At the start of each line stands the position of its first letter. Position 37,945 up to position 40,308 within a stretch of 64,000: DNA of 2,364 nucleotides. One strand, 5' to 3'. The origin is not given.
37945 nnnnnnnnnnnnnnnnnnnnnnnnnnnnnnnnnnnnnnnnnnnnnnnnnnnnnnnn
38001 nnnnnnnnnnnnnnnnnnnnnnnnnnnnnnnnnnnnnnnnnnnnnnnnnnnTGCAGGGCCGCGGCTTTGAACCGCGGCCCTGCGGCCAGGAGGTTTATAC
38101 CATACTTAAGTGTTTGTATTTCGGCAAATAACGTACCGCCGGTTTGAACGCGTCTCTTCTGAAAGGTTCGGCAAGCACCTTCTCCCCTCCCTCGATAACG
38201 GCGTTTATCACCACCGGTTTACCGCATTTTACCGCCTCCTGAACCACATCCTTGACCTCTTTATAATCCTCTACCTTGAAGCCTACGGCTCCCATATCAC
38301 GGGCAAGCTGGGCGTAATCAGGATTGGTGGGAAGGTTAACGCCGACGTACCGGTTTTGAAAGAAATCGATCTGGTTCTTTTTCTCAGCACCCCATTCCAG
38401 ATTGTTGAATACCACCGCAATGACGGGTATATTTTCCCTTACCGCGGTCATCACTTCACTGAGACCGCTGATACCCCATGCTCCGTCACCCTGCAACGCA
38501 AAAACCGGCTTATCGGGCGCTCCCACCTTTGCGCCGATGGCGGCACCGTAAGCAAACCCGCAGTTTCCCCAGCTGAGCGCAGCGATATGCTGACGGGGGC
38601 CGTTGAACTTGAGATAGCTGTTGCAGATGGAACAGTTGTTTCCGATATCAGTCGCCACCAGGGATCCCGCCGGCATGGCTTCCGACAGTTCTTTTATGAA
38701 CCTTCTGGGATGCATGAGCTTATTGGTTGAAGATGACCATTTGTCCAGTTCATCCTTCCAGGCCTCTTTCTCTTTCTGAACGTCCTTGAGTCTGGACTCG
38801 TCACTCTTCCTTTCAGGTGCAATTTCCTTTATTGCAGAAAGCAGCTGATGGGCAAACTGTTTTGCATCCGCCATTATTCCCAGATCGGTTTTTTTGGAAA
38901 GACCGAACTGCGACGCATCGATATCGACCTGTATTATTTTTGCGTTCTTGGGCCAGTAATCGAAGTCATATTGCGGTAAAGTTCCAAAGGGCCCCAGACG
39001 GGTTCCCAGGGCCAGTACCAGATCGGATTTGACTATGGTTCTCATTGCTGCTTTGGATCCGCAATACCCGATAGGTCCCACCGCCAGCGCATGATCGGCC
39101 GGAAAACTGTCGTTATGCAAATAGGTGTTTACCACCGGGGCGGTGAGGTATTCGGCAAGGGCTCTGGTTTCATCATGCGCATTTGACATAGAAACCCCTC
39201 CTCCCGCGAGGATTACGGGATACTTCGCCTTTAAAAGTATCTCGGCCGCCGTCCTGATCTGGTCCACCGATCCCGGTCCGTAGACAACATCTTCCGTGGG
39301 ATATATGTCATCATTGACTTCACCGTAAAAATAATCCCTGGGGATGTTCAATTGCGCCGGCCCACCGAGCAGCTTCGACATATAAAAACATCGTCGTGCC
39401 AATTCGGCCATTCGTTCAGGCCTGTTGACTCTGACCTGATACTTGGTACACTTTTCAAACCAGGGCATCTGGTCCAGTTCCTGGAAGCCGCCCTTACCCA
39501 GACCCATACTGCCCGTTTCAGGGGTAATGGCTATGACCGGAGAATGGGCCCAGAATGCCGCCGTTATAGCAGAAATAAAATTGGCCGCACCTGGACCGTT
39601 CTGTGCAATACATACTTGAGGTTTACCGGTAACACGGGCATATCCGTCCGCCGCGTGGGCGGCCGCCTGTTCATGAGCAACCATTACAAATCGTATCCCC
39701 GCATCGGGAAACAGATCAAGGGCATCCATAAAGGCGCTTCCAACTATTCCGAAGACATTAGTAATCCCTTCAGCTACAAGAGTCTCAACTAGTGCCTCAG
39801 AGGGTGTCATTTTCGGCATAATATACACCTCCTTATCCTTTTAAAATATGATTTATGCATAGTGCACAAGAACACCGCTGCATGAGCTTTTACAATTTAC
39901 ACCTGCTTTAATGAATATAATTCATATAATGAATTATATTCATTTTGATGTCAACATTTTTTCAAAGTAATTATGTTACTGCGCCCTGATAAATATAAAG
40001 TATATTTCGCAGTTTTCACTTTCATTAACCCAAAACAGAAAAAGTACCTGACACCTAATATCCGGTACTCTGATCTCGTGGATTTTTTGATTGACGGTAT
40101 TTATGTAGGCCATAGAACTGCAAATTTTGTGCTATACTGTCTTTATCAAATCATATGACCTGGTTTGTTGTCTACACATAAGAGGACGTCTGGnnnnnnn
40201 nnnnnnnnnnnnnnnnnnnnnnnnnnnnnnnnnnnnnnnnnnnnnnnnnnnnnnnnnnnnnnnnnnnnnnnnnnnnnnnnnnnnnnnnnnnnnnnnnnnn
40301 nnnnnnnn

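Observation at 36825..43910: Candidate C2-sulfonate/2-hydroxy-sulfonate substrate-level-phosphorylation module: Xsc-like enzyme + acetate kinase, divergent from a giant YdiJ-like FAD/Fe-S dehydrogenase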

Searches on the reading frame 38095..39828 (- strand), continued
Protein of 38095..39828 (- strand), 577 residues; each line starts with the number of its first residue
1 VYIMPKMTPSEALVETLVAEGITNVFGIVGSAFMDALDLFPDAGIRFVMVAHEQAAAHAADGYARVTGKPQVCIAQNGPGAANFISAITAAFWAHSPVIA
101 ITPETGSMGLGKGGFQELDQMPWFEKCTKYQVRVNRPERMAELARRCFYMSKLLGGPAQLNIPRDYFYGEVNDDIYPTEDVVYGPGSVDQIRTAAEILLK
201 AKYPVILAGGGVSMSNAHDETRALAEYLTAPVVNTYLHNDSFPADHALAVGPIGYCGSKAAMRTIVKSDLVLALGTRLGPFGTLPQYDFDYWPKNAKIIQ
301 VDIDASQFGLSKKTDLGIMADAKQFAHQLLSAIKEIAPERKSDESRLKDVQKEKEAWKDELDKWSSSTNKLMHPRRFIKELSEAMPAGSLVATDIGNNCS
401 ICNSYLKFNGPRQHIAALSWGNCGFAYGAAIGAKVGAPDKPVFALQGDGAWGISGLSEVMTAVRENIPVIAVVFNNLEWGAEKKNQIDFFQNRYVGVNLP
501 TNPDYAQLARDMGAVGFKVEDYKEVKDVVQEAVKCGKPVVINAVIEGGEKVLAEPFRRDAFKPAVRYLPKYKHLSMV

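Call 65: find_encoding_contigs(protein=P0008, flank=10000, max_places=2)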
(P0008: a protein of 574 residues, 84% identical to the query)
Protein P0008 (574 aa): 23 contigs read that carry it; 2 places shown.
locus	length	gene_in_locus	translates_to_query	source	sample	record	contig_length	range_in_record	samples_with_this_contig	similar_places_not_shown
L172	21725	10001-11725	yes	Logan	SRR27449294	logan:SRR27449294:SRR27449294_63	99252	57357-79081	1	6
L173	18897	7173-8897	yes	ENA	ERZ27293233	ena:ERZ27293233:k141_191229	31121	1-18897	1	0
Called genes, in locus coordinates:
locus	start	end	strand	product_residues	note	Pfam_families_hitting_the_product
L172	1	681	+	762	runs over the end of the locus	PF00912:Transgly, PF00905:Transpeptidase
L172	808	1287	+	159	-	PF02559:CarD_TRCF_RID, PF21095:CarD_C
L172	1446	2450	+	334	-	PF01850:PIN (weak)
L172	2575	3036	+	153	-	PF03358:FMN_red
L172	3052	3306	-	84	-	-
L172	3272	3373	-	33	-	-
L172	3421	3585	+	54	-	-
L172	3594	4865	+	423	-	-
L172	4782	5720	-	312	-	-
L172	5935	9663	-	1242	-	PF12447:DUF3683, PF01565:FAD_binding_4, PF02913:FAD-oxidase_C, PF13183:Fer4_8, PF02754:CCG (weak)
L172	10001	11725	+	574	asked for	PF02776:TPP_enzyme_N, PF00205:TPP_enzyme_M, PF02775:TPP_enzyme_C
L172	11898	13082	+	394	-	PF00871:Acetate_kinase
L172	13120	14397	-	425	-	-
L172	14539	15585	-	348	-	-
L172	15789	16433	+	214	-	PF25182:NonGDSL, PF00657:Lipase_GDSL, PF13472:Lipase_GDSL_2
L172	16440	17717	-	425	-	PF01979:Amidohydro_1, PF12890:DHOase, PF07969:Amidohydro_3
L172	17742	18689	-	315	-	PF02729:OTCace_N, PF00185:OTCace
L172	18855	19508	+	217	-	PF12710:HAD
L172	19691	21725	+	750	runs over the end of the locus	PF02222:ATP-grasp (weak), PF02655:ATP-grasp_3, PF02786:CPSase_L_D2 (weak), PF07478:Dala_Dala_lig_C (weak), PF13535:ATP-grasp_4, PF18603:LAL_C2, PF01070:FMN_dh, PF01645:Glu_synthase (weak)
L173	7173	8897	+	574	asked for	PF02776:TPP_enzyme_N, PF00205:TPP_enzyme_M, PF02775:TPP_enzyme_C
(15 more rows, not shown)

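Call 68: find_encoding_contigs(protein=P0275, flank=10000, max_places=2)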
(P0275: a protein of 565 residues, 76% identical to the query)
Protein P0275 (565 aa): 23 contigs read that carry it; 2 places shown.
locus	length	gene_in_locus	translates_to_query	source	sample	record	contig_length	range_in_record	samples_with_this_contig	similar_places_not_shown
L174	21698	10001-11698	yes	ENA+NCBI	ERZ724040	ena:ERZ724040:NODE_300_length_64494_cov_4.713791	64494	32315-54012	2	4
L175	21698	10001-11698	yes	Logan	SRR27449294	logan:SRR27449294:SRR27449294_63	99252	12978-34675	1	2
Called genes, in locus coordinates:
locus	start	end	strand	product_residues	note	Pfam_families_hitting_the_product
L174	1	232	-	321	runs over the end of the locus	-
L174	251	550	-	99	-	PF12838:Fer4_7 (faint), PF00037:Fer4 (weak), PF12837:Fer4_6 (weak), PF13183:Fer4_8 (weak), PF25160:LdpA_Fe-S-bd (weak), PF00037:Fer4 (weak), PF12797:Fer4_2 (weak), PF12837:Fer4_6 (weak), +4 more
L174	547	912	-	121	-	PF00037:Fer4 (weak), PF12837:Fer4_6 (faint)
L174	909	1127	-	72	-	-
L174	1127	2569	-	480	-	PF13486:Dehalogenase (weak), PF12838:Fer4_7 (weak), PF13484:Fer4_16 (weak)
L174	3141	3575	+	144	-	PF00692:dUTPase, PF22769:DCD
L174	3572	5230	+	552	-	PF00753:Lactamase_B, PF12706:Lactamase_B_2 (weak), PF22505:RNase_J_b_CASP, PF07521:RMMBL, PF17770:RNase_J_C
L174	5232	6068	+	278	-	PF02673:BacA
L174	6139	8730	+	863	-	PF13491:FtsK_4TM, PF17854:FtsK_alpha, PF01580:FtsK_SpoIIIE, PF01935:DUF87 (weak), PF09397:FtsK_gamma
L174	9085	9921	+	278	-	PF00106:adh_short, PF23441:SDR, PF13561:adh_short_C2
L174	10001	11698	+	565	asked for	PF02776:TPP_enzyme_N, PF00205:TPP_enzyme_M, PF02775:TPP_enzyme_C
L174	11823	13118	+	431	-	PF05977:MFS_3 (weak), PF07690:MFS_1, PF00083:Sugar_tr, PF00854:PTR2 (weak), PF03137:OATP (weak)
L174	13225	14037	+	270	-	PF00106:adh_short, PF08659:KR, PF13561:adh_short_C2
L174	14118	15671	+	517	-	PF00015:MCPsignal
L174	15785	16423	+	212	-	PF00440:TetR_N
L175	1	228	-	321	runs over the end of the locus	-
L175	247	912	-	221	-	PF00037:Fer4 (weak), PF12838:Fer4_7, PF13187:Fer4_9 (weak), PF14697:Fer4_21 (weak), PF12837:Fer4_6 (weak), PF13183:Fer4_8 (weak), PF25160:LdpA_Fe-S-bd (weak), PF12837:Fer4_6 (weak), +6 more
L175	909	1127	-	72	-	-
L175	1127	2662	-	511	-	PF13486:Dehalogenase (weak), PF12838:Fer4_7 (weak), PF13484:Fer4_16 (weak)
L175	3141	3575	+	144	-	PF00692:dUTPase, PF22769:DCD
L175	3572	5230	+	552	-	PF00753:Lactamase_B, PF12706:Lactamase_B_2 (weak), PF22505:RNase_J_b_CASP, PF07521:RMMBL, PF17770:RNase_J_C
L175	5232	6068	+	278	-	PF02673:BacA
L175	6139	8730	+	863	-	PF13491:FtsK_4TM, PF17854:FtsK_alpha, PF01580:FtsK_SpoIIIE, PF01935:DUF87 (weak), PF09397:FtsK_gamma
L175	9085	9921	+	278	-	PF00106:adh_short, PF23441:SDR, PF13561:adh_short_C2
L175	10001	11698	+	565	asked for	PF02776:TPP_enzyme_N, PF00205:TPP_enzyme_M, PF02775:TPP_enzyme_C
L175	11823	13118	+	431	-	PF05977:MFS_3 (weak), PF07690:MFS_1, PF00083:Sugar_tr, PF00854:PTR2 (weak), PF03137:OATP (weak)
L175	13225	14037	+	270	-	PF00106:adh_short, PF08659:KR, PF13561:adh_short_C2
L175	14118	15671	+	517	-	PF00015:MCPsignal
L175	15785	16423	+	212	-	PF00440:TetR_N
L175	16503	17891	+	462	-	PF01523:PmbA_TldD_1st, PF19290:PmbA_TldD_2nd, PF19289:PmbA_TldD_3rd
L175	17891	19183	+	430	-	PF01523:PmbA_TldD_1st, PF19289:PmbA_TldD_3rd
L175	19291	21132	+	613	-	PF02683:DsbD_TM, PF13899:Thioredoxin_7 (weak)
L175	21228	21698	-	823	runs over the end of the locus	PF01804:Penicil_amidase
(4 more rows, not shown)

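Call 75: search_solved_structures(query=L175:9085-9921:+, max_evalue=1e-20)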
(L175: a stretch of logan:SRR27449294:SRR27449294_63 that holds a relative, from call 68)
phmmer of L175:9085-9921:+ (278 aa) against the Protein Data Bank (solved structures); distinct sequences matched with E-value up to 1e-20: 191 (the best 60 are shown).
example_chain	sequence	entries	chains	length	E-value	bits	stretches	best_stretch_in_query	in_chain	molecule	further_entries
3osu_A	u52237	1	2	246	3.1e-35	125.1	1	8-276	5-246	3-oxoacyl-[acyl-carrier-protein] reductase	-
3sj7_A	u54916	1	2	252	3.1e-35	125.1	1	8-276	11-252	3-oxoacyl-(Acyl-carrier-protein) reductase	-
2uvd_A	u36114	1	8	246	2.5e-34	122.1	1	5-276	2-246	3-OXOACYL-(ACYL-CARRIER-PROTEIN) REDUCTASE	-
4jro_A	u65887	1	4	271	3.1e-33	118.5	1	5-276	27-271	FabG protein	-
3v2h_A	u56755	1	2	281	4.1e-33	118.2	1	4-274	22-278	D-beta-hydroxybutyrate dehydrogenase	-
4wjz_A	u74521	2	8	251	9.6e-33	117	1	3-276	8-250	3-oxoacyl-[acyl-carrier-protein] reductase FabG | 3-oxoacyl-[acyl-carrier protein] reductase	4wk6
3tzh_A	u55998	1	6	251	2.2e-32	115.8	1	3-276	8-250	3-oxoacyl-[acyl-carrier protein] reductase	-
3op4_A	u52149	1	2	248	3.1e-32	115.3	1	3-276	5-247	3-oxoacyl-[acyl-carrier protein] reductase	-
3rro_A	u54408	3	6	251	3.2e-32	115.2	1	3-276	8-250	3-ketoacyl-(acyl-carrier-protein) reductase | 3-oxoacyl-[acyl-carrier protein] reductase | 3-oxoacyl-[acyl-carrier-protein] reductase FabG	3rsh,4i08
4nbu_A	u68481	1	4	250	4.3e-32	114.8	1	5-275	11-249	3-oxoacyl-(Acyl-carrier-protein) reductase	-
5end_A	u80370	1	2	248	7.5e-32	114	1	3-276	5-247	3-oxoacyl-[acyl-carrier-protein] reductase FabG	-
2hq1_A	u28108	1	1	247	1.1e-31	113.5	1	5-275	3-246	Glucose/ribitol dehydrogenase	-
5itv_A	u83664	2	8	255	1.1e-31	113.5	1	4-274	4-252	Dihydroanticapsin 7-dehydrogenase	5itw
3tzc_A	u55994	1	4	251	1.3e-31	113.3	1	3-276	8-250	3-oxoacyl-[acyl-carrier protein] reductase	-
1i01_A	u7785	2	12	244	1.3e-31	113.2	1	5-276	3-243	BETA-KETOACYL [ACP] REDUCTASE | 3-oxoacyl-[acyl-carrier protein] reductase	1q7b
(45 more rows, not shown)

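Call 76: search_solved_structures(query=L175:10001-11698:+, max_evalue=1e-30)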
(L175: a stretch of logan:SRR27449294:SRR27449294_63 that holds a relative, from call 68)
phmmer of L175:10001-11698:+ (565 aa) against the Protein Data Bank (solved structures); distinct sequences matched with E-value up to 1e-30: 71 (the best 60 are shown).
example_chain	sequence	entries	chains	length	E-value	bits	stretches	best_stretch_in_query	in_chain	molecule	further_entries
8vzc_A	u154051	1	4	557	5.7e-79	269.4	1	3-545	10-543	Oxalyl-CoA decarboxylase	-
8vzf_A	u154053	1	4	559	5.8e-79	269.4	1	3-545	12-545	2-Hydroxyacyl-CoA Lyase/Synthase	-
8vza_A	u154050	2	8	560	5.8e-79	269.4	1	3-545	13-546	2-Hydroxyacyl-CoA lyase/Synthase | Oxalyl-CoA decarboxylase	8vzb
6xn8_A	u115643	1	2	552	2.4e-78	267.3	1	4-546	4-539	2-hydroxyacyl-CoA lyase 1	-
3iae_A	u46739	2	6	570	6.7e-77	262.6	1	2-557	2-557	Benzaldehyde lyase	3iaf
2ag0_A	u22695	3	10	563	6.7e-77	262.6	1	2-557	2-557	benzaldehyde lyase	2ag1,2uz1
3d7k_A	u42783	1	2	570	6.8e-77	262.5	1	2-557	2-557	Benzaldehyde lyase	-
2uz1_B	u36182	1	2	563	9.4e-77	262.1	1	2-555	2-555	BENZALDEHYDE LYASE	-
4qq8_A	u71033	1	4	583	9.6e-77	262.1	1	2-557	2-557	Formolase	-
4qpz_A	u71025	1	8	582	4.1e-76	260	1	4-557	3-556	Formolase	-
8vzj_A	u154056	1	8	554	5.2e-74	253.1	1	2-547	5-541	Oxalyl-CoA decarboxylase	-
8vzd_A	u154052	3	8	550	2.4e-73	250.8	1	3-545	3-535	2-Hydroxyacyl-CoA Lyase/Synthase TbHACS | Oxalyl-CoA decarboxylase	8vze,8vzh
7pt3_A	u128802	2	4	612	1.4e-70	241.8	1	8-553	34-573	2-hydroxyacyl-CoA lyase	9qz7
9qz5_A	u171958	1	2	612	2e-70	241.2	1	8-553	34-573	2-hydroxyacyl-CoA lyase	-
7pt2_A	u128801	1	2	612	2.7e-70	240.8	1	8-553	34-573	2-hydroxyacyl-CoA lyase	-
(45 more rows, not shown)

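Call 78: search_solved_structures(query=L175:13225-14037:+, max_evalue=1e-15)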
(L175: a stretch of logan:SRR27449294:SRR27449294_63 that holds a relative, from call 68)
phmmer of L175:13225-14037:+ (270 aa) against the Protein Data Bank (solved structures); distinct sequences matched with E-value up to 1e-15: 328 (the best 60 are shown).
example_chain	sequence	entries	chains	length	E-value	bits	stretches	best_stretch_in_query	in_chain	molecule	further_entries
2et6_A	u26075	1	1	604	2.7e-40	141.5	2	4-186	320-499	(3R)-hydroxyacyl-CoA dehydrogenase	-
4nbu_A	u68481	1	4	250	9.5e-31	110.2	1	3-222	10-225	3-oxoacyl-(Acyl-carrier-protein) reductase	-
2jah_A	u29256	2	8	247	4.7e-30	107.9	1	5-223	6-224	CLAVULANIC ACID DEHYDROGENASE | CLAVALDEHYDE DEHYDROGENASE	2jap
4dbz_A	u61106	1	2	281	5.2e-30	107.8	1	6-193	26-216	Ketoacyl reductase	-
1x7g_A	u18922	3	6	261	1.1e-29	106.8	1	6-193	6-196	Putative ketoacyl reductase | ACTINORHODIN POLYKETIDE KETOREDUCTASE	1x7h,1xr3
2rhr_B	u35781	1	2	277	1.2e-29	106.6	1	6-193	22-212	Actinorhodin Polyketide Ketoreductase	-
3csd_B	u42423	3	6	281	1.3e-29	106.5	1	6-193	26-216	Putative ketoacyl reductase | ketoacyl reductase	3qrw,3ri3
2rh4_A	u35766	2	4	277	1.3e-29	106.5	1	6-193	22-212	Actinorhodin Polyketide Ketoreductase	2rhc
1w4z_A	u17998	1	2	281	1.3e-29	106.4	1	6-193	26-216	KETOACYL REDUCTASE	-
4dc1_A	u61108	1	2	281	1.4e-29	106.4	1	6-192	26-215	Ketoacyl reductase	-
2p68_A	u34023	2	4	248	4.4e-29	104.7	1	5-223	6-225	3-oxoacyl-[acyl-carrier-protein] reductase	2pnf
4dc0_A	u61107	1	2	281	6.2e-29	104.2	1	6-192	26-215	Ketoacyl reductase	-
4nbv_A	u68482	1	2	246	7.6e-29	104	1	5-193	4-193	3-oxoacyl-[acyl-carrier-protein] reductase putative short-chain dehydrogenases/reductases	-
6zzq_A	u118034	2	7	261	1.7e-28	102.8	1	5-191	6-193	3-hydroxybutyrate dehydrogenase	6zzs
3tjr_A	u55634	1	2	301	2.2e-28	102.4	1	4-195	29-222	short chain dehydrogenase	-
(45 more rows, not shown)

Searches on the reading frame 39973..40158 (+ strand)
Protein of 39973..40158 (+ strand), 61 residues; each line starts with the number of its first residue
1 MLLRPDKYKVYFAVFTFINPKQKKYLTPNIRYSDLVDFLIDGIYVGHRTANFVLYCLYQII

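Call 70: search_protein_families(library=pfam, max_evalue=0.01, proteins=[window:39973-40158:+])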
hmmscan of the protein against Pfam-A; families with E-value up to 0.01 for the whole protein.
window:39973-40158:+ (61 aa): 0 families
